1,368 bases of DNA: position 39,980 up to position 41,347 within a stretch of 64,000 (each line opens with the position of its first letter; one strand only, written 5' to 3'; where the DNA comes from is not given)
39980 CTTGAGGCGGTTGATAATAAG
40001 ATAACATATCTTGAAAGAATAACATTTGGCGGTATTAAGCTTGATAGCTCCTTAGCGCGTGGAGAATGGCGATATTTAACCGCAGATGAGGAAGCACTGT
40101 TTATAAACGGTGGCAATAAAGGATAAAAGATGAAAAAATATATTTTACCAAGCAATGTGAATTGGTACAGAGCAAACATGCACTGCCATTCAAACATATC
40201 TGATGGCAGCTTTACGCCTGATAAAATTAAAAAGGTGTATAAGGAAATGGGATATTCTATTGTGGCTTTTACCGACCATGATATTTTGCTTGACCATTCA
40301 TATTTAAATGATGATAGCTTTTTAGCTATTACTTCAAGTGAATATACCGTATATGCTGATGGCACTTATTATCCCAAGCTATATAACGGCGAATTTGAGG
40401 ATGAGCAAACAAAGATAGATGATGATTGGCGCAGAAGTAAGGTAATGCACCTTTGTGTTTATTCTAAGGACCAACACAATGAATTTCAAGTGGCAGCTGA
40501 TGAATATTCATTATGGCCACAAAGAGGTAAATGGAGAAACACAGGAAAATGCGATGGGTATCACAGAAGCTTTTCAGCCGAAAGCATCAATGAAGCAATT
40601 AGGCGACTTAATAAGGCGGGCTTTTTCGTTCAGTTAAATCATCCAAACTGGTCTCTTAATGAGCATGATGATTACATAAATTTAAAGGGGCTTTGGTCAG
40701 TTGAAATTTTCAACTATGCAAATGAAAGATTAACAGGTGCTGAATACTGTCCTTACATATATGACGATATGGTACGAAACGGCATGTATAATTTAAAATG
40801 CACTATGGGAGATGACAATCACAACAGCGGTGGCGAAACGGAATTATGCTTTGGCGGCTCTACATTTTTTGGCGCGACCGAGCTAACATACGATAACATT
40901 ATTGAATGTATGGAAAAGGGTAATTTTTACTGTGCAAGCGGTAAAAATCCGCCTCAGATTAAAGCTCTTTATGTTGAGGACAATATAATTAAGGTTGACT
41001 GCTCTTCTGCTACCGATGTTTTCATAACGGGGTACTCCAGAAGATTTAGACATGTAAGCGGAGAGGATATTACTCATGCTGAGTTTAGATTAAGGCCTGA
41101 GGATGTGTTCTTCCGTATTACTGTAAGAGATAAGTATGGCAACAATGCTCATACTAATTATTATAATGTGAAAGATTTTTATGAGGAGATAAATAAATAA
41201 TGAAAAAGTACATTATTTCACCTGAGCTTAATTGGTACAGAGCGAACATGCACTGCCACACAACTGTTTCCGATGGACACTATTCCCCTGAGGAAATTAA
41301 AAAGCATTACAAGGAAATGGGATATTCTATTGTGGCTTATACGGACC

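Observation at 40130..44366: Four head-to-tail PHP-domain phosphoesterase paralogs packed between rsuA and tex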

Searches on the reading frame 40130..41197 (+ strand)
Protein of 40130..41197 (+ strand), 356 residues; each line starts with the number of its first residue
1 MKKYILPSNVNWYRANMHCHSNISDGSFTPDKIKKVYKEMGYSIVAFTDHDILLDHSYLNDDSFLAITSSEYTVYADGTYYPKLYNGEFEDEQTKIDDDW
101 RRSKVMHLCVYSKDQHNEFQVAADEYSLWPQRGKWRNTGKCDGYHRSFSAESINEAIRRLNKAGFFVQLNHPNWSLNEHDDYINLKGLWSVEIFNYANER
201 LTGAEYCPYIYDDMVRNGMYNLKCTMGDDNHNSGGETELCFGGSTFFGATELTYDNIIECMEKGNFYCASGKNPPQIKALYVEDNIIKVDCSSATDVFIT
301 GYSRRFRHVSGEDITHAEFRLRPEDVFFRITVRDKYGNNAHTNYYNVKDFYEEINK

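Call 3: search_protein_families(library=pfam, proteins=[window:40130-41197:+], max_evalue=0.1)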
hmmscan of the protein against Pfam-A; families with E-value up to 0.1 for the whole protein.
window:40130-41197:+ (356 aa): 2 families
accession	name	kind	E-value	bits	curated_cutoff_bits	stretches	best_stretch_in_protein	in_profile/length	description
PF02811.25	PHP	-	5.5e-05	24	26.4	1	17-53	2-40/164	PHP domain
PF17166.9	DUF5126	-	0.075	13.4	27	0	324-353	70-99/104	Domain of unknown function (DUF5126)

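Call 4: search_protein_families(library=ncbifam, proteins=[window:40130-41197:+], max_evalue=0.1)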
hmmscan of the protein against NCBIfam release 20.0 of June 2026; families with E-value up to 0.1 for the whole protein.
window:40130-41197:+ (356 aa): 7 families
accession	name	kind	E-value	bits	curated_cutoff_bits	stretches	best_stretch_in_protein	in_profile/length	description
NF038032.1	CehA_McbA_metalo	domain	5.2e-15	55.7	80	2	11-73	1-68/315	CehA/McbA family metallohydrolase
NF041577.1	nside_bi_sphtase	equivalog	7.3e-08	31.9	400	1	15-52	4-41/276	3',5'-nucleoside bisphosphate phosphatase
NF047791.1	RNaseRnm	equivalog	5.6e-06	25.8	375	1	16-52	4-40/275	RNase RNM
NF004981.0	PRK06361.1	equivalog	0.00045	19.7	117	1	15-51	2-38/217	histidinol phosphate phosphatase domain-containing protein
NF041661.1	Cycl_ph_dihydrol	equivalog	0.00046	19.6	500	1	17-52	2-37/259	phosphoribosyl 1,2-cyclic phosphate 1,2-diphosphodiesterase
NF006375.0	PRK08609.1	equivalog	0.0024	16.5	426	1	14-53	336-375/571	DNA polymerase/3'-5' exonuclease PolX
NF005928.0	PRK07945.1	equivalog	0.0032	16.9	250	1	13-51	98-136/337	PHP domain-containing protein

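Call 6: search_solved_structures(query=A1, max_evalue=1, show_alignments=2)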
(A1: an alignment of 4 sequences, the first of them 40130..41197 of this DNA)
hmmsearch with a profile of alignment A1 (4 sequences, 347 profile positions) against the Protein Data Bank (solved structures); distinct sequences matched with E-value up to 1: 8.
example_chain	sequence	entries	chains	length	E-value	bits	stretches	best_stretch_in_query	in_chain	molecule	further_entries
2anu_A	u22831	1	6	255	0.00076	21.8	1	7-54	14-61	hypothetical protein TM0559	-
3e0f_A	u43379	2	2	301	0.0029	19.9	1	16-54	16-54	Putative Metal-dependent Phosphoesterase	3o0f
9etk_A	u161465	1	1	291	0.049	15.8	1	14-55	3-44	Metal-dependent phosphoesterases (PHP family)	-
7ug9_A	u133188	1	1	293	0.058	15.6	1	16-52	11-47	5'-3' exoribonuclease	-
3b0y_A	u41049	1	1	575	0.065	15.4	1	14-51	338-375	DNA polymerase beta family (X family)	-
3au2_A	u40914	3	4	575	0.065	15.4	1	14-51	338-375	DNA polymerase beta family (X family)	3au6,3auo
3b0x_A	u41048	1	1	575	0.065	15.4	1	14-51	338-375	DNA polymerase beta family (X family)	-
2yb1_A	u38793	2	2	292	0.64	12.2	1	16-52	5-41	AMIDOHYDROLASE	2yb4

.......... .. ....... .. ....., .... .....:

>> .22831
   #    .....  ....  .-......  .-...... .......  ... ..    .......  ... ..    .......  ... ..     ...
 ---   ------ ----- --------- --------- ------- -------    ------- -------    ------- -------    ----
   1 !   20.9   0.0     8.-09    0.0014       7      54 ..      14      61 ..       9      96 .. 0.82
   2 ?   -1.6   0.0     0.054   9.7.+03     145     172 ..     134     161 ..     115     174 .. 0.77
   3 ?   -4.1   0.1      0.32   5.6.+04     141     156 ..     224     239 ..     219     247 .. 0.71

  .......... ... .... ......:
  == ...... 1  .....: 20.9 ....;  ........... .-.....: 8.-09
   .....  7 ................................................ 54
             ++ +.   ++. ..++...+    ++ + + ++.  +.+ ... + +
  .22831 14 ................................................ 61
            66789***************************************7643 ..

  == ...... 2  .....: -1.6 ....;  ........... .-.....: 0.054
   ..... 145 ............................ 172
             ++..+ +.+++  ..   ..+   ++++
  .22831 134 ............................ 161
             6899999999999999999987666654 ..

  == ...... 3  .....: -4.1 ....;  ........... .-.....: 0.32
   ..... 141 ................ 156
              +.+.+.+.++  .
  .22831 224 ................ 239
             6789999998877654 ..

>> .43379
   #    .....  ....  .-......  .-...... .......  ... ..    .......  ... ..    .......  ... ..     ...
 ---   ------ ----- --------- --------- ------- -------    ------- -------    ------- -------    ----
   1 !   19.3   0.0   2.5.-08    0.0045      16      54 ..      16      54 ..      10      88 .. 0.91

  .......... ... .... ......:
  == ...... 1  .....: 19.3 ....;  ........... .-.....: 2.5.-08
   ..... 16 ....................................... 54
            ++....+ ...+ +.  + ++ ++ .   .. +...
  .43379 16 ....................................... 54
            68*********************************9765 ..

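Call 17: search_protein_representatives(alignment_id=A1)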
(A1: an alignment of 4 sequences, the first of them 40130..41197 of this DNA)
Query: 4 sequences, 347 profile positions. Proteins with E-value up to 0.001 (for the whole library): 4294; up to 1e-10: 1565; up to 1e-30: 364. The best 150 are listed.
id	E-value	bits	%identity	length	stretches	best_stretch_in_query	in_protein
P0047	9.0e-178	607.0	-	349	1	1-346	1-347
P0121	3.8e-163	558.8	-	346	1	1-344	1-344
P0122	3.7e-101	355.0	-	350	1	1-344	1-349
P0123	2.2e-98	345.9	-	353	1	1-343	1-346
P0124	3.8e-87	308.9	-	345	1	1-343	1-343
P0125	2.3e-86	306.3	-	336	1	1-344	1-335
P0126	8.4e-77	274.9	-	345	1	1-346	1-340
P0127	1.1e-76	274.5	-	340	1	1-344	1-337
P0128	1.9e-75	270.5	-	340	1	1-346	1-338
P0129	3.2e-73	263.1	-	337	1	3-340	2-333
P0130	3.5e-73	263.0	-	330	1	1-343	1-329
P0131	1.2e-71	258.0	-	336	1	1-343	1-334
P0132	2.7e-71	256.8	-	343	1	1-342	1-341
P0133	7.1e-71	255.4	-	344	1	1-345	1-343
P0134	1.0e-70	254.9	-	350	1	1-346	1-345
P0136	2.9e-70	253.4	-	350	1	1-344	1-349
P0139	4.0e-70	253.0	-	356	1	7-345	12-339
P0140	4.4e-70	252.8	-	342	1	1-344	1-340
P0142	1.7e-69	250.9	-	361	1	4-344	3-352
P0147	9.5e-69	248.4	-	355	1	1-343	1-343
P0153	2.1e-67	244.0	-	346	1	1-346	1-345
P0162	3.1e-65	236.9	-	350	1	2-344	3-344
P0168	1.9e-64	234.2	-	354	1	1-345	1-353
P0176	1.8e-63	231.0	-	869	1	2-343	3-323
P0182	1.0e-62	228.6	-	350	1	1-343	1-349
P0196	2.4e-61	224.1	-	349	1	1-345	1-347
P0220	1.5e-59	218.1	-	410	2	3-339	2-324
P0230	2.6e-58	214.1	-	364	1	1-341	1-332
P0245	9.3e-57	209.0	-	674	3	12-325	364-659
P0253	3.2e-56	207.2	-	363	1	9-346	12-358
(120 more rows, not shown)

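Call 18: search_protein_families(library=pfam, proteins=[P0176, P0245, P0220, P0122, P0124, P0126, P0139, P0142, P0230, P0253], max_evalue=0.01)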
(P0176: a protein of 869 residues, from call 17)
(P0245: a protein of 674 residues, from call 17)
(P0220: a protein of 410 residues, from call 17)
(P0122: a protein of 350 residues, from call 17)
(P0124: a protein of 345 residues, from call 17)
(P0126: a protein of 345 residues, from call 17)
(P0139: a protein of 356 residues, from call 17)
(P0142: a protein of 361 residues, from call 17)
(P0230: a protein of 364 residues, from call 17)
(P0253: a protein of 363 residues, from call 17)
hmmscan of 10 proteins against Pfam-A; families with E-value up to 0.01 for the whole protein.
P0176 (869 aa): 2 families
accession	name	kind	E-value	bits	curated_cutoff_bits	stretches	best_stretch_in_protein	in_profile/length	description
PF13320.12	GH123_cat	-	2.5e-97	326.6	23.1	1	498-826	1-322/324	Glycoside hydrolase 123, catalytic domain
PF02811.25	PHP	-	8e-05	23.5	26.4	1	18-152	2-114/164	PHP domain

P0245 (674 aa): 3 families
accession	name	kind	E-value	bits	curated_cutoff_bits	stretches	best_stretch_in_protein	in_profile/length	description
PF02811.25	PHP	-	2.5e-06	28.4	26.4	0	370-411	3-50/164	PHP domain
PF12228.14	DUF3604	-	0.0004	19.4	20.4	1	555-600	365-410/591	Protein of unknown function (DUF3604)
PF00150.24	Cellulase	-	0.0034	17.3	23.5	0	473-543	138-196/272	Cellulase (glycosyl hydrolase family 5)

P0220 (410 aa): 1 family
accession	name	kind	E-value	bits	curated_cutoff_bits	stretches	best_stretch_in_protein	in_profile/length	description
PF02811.25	PHP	-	3.8e-06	27.8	26.4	1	16-56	2-44/164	PHP domain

P0122 (350 aa): 1 family
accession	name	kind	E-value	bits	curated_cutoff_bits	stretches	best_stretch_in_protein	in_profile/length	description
PF02811.25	PHP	-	0.0027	18.5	26.4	1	17-159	2-94/164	PHP domain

P0124 (345 aa): 1 family
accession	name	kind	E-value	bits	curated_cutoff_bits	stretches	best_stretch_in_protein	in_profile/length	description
PF02811.25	PHP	-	1e-06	29.6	26.4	1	17-56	2-43/164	PHP domain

P0126 (345 aa): 1 family
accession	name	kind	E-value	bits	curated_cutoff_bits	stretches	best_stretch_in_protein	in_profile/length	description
PF02811.25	PHP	-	1.1e-06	29.5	26.4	1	17-236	2-133/164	PHP domain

P0139 (356 aa): 1 family
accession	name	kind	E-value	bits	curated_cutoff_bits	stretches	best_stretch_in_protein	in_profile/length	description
PF02811.25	PHP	-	6.3e-07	30.3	26.4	1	22-117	2-66/164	PHP domain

P0142 (361 aa): 2 families
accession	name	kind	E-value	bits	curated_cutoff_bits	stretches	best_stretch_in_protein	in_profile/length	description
PF02811.25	PHP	-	3.2e-05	24.7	26.4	1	16-75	2-53/164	PHP domain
PF11848.13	DUF3368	-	0.009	16.3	27.3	0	182-202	15-35/46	Domain of unknown function (DUF3368)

P0230 (364 aa): 1 family
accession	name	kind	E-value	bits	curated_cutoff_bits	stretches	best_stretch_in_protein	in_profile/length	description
PF02811.25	PHP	-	1.2e-06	29.4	26.4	1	16-99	2-71/164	PHP domain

P0253 (363 aa): 1 family
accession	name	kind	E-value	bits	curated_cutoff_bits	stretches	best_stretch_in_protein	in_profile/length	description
PF02811.25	PHP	-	5e-06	27.4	26.4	1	20-65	2-41/164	PHP domain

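Call 28: find_encoding_contigs(protein=P0176, flank=8000, max_places=3)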
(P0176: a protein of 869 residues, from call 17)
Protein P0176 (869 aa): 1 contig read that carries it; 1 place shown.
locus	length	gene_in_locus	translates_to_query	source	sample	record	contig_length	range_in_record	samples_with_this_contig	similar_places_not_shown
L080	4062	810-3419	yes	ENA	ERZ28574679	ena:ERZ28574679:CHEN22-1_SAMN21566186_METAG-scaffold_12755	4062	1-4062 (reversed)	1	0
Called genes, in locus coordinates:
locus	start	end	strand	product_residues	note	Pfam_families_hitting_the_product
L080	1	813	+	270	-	?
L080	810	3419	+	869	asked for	PF13320:GH123_cat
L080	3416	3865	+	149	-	PF20374:DUF6669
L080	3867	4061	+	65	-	?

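Call 30: list_cluster_members(proteins=[P0122, P0123, P0124, P0125, P0126, P0127, P0128, P0130, P0134, P0245])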
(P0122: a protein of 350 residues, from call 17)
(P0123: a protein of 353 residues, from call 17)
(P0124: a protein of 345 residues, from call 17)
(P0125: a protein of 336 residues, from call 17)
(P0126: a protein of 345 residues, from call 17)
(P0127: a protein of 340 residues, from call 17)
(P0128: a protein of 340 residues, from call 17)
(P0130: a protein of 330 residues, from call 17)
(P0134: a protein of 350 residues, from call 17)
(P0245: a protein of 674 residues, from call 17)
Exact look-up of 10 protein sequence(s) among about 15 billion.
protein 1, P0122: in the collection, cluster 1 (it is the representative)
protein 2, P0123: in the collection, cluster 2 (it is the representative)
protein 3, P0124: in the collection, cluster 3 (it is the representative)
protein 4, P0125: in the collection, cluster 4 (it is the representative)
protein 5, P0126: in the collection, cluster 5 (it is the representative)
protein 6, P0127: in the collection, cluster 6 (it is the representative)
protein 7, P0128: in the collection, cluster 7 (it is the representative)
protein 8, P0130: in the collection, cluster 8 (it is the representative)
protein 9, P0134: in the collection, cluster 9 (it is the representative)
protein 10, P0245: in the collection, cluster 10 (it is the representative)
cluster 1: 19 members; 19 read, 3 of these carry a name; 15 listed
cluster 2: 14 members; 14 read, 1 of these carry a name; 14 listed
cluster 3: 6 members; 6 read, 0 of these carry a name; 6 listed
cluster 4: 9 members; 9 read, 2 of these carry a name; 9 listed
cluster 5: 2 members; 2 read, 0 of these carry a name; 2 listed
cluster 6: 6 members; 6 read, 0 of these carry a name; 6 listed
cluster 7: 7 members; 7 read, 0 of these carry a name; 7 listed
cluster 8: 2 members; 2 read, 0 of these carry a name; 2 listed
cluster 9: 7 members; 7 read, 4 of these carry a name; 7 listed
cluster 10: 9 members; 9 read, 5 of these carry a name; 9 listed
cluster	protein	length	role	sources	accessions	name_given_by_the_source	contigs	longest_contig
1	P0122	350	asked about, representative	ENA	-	-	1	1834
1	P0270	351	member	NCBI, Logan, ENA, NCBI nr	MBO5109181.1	MAG: PHP domain-containing protein [Clostridia bacterium] | PHP domain-containing protein [Clostridia bacterium]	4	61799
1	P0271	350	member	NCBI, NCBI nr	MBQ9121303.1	MAG: PHP domain-containing protein [Clostridia bacterium] | PHP domain-containing protein [Clostridia bacterium]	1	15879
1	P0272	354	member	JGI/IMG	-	hypothetical protein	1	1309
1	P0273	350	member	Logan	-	-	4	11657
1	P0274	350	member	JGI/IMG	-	-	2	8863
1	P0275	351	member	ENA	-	-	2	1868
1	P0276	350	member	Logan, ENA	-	-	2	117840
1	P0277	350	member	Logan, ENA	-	-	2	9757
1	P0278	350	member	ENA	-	-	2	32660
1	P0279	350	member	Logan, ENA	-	-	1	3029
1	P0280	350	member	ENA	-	-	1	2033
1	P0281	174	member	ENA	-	-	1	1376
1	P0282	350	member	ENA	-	-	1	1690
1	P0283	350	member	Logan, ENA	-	-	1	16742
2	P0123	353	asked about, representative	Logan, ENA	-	-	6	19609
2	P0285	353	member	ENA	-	-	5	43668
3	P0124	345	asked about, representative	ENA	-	-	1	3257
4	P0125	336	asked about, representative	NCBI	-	-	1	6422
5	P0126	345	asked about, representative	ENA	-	-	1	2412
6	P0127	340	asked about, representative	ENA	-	-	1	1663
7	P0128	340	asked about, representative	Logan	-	-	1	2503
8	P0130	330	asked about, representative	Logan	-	-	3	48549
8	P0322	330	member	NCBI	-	-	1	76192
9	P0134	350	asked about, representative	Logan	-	-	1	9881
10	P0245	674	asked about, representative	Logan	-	-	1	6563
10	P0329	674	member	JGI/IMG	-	hypothetical protein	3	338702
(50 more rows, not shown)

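Call 32: find_encoding_contigs(protein=P0276, flank=8000, max_places=1)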
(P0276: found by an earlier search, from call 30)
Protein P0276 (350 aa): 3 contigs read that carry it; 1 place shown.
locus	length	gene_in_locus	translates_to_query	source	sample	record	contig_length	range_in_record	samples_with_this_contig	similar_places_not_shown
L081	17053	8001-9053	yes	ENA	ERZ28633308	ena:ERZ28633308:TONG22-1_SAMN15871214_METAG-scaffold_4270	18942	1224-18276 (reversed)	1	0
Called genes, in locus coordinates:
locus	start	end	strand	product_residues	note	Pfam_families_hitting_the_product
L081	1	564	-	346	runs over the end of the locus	PF13303:PTS_EIIC_2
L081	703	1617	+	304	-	PF01569:PAP2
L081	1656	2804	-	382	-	PF00144:Beta-lactamase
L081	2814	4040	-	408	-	PF16254:DUF4910 (weak), PF04389:Peptidase_M28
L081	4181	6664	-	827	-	PF00754:F5_F8_type_C (weak), PF22633:F5_F8_type_C_2 (faint), PF20251:Big_14 (faint), PF00395:SLH, PF00754:F5_F8_type_C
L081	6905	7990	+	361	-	PF04015:DUF362, PF00037:Fer4 (faint), PF12797:Fer4_2 (faint), PF12837:Fer4_6 (faint), PF13237:Fer4_10 (weak), PF14697:Fer4_21, PF12838:Fer4_7, PF13187:Fer4_9 (weak), +1 more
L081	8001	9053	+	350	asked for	-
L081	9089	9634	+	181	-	PF02464:CinA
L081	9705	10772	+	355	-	PF00365:PFK, PF01513:NAD_kinase (weak)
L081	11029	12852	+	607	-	PF03485:Arg_tRNA_synt_N, PF00750:tRNA-synt_1d, PF05746:DALR_1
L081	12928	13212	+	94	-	-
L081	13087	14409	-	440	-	PF01743:PolyA_pol, PF12627:PolyA_pol_RNAbd, PF01966:HD, PF13735:tRNA_NucTran2_2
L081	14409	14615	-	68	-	PF05979:DUF896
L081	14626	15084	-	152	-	-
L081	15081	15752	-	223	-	PF00849:PseudoU_synth_2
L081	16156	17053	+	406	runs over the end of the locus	PF00579:tRNA-synt_1b, PF22421:SYY_C-terminal, PF01479:S4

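Call 33: find_encoding_contigs(protein=P0285, flank=8000, max_places=1)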
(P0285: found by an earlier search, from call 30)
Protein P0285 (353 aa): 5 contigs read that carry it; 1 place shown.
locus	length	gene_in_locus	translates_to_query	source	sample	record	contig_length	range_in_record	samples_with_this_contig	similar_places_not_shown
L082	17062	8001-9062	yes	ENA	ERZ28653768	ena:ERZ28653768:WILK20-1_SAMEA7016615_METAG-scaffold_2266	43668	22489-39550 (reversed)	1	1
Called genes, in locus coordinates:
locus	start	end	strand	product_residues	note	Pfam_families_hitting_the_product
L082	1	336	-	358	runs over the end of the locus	-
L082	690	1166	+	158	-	PF02464:CinA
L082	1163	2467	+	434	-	PF01029:NusB, PF22458:RsmF-B_ferredox (faint), PF01189:Methyltr_RsmB-F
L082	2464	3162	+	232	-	PF00814:TsaD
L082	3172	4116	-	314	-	-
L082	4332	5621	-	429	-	PF02417:Chromate_transp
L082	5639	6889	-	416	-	PF00375:SDF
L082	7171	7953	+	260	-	PF02673:BacA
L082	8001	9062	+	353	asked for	-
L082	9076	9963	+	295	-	PF00005:ABC_tran, PF13304:AAA_21 (faint), PF08352:oligo_HPY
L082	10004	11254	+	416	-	PF07690:MFS_1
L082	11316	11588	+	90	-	PF13740:ACT_6, PF13840:ACT_7 (weak), PF01842:ACT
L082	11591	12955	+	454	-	PF05167:DUF711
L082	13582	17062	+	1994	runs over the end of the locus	PF21722:Gly_rich_2, PF16656:Pur_ac_phosph_N (faint), PF00041:fn3 (faint), PF21722:Gly_rich_2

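Call 34: find_encoding_contigs(protein=P0322, flank=8000, max_places=1)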
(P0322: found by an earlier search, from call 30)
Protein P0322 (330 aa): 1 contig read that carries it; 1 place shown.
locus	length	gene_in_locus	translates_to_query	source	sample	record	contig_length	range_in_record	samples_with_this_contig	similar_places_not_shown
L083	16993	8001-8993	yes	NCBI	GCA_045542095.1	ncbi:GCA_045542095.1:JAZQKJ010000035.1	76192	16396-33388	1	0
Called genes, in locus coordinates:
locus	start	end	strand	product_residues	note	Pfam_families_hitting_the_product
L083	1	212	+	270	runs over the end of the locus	PF02311:AraC_binding, PF07883:Cupin_2, PF12833:HTH_18, PF00165:HTH_AraC (weak)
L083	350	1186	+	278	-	PF02588:YitT_membrane, PF19700:DUF6198 (weak), PF10035:DUF2179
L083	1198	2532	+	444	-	PF01546:Peptidase_M20, PF07687:M20_dimer (weak)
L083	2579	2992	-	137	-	-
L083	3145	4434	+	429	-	PF00999:Na_H_Exchanger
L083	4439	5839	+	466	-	PF01235:Na_Ala_symp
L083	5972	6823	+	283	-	PF01418:HTH_6, PF01380:SIS, PF13580:SIS_2 (weak)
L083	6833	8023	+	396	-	PF07690:MFS_1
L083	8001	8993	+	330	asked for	-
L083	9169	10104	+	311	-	PF00291:PALP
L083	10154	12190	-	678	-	PF02378:PTS_EIIC, PF00367:PTS_EIIB, PF00358:PTS_EIIA_1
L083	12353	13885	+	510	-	-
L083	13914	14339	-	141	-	PF01980:TrmO_N, PF18389:TrmO_C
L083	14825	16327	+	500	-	PF00072:Response_reg, PF00165:HTH_AraC (weak), PF12833:HTH_18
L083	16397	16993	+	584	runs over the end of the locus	PF06580:His_kinase, PF02518:HATPase_c (weak)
